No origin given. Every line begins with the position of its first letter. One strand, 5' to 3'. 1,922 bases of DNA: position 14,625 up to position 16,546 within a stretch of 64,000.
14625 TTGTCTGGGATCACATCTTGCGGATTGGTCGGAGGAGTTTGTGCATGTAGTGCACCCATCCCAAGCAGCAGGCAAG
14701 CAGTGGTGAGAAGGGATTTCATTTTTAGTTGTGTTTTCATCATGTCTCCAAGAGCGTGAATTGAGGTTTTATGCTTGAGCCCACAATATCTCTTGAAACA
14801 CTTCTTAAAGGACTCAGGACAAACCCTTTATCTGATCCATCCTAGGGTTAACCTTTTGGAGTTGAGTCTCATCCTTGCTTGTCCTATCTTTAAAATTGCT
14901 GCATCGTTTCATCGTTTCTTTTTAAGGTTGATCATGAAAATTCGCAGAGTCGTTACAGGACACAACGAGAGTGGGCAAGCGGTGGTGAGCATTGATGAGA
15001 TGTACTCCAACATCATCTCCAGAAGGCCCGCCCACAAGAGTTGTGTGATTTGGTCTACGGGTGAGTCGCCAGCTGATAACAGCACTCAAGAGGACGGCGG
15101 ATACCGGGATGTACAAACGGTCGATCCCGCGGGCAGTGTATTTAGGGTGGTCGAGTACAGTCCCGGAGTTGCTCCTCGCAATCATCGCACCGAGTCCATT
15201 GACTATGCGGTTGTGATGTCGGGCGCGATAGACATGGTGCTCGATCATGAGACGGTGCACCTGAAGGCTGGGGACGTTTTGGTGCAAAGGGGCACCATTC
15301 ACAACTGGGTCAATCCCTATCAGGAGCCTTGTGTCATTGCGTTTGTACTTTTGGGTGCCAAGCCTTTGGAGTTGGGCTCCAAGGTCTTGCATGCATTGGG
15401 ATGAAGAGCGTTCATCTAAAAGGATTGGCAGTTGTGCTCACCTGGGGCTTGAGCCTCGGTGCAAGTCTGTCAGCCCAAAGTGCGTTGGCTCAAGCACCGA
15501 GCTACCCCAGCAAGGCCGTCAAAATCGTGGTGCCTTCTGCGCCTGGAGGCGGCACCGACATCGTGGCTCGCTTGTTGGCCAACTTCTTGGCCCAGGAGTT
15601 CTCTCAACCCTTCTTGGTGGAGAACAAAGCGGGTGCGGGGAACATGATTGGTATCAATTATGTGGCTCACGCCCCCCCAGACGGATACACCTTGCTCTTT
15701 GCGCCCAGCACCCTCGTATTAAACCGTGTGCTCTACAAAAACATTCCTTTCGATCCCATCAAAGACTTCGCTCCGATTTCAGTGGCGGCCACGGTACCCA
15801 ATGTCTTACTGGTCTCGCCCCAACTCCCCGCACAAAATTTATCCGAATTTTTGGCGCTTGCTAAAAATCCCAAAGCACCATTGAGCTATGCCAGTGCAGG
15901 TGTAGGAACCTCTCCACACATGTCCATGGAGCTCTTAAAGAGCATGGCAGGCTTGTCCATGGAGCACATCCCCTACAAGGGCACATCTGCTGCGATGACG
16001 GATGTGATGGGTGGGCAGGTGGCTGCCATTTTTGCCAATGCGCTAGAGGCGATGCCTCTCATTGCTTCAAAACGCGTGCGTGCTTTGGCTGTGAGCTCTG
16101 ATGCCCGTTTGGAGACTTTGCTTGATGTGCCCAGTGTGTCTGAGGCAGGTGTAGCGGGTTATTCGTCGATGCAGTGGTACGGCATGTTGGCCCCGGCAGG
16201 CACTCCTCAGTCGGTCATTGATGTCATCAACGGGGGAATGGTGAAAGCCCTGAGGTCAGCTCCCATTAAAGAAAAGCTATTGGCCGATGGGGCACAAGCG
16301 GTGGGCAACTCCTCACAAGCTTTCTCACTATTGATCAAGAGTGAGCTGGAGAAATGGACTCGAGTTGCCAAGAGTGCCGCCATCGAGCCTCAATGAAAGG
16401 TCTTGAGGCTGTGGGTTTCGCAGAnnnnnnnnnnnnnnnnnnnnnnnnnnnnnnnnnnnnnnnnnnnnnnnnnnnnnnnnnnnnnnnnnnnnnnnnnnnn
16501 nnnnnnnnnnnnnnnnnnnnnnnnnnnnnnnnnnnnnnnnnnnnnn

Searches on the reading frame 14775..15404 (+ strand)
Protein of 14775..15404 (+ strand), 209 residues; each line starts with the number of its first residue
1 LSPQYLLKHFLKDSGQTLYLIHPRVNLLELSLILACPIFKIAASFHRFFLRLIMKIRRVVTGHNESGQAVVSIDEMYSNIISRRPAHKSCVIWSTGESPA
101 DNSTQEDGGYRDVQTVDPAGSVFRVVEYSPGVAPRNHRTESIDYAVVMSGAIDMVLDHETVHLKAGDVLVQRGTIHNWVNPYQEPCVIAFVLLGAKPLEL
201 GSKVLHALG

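Call 17: search_protein_families(library=pfam, proteins=[window:14775-15404:+], max_evalue=0.01)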
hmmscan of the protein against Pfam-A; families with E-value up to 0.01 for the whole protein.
window:14775-15404:+ (209 aa): 1 family
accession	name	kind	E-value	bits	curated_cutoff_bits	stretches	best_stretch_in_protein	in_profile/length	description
PF07883.17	Cupin_2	-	5.8e-09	36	27.2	1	125-191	2-69/70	Cupin domain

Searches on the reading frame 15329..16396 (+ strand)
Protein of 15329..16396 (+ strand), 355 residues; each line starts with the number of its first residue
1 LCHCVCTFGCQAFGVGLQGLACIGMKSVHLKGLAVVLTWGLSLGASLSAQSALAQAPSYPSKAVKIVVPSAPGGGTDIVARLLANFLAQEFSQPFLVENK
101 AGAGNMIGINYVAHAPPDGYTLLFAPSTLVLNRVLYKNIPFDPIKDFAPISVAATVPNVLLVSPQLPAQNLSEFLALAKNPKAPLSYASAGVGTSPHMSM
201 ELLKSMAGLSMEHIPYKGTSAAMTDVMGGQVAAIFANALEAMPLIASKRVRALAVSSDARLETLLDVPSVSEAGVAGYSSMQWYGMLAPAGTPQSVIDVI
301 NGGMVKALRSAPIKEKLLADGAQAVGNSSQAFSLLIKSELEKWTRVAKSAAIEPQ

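Call 17: search_protein_families(library=pfam, proteins=[window:15329-16396:+], max_evalue=0.01)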
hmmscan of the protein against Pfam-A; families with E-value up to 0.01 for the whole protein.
window:15329-16396:+ (355 aa): 1 family
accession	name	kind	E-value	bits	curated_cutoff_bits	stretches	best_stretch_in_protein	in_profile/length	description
PF03401.19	TctC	-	8.8e-67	225.9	27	1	79-349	1-271/274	Tripartite tricarboxylate transporter family receptor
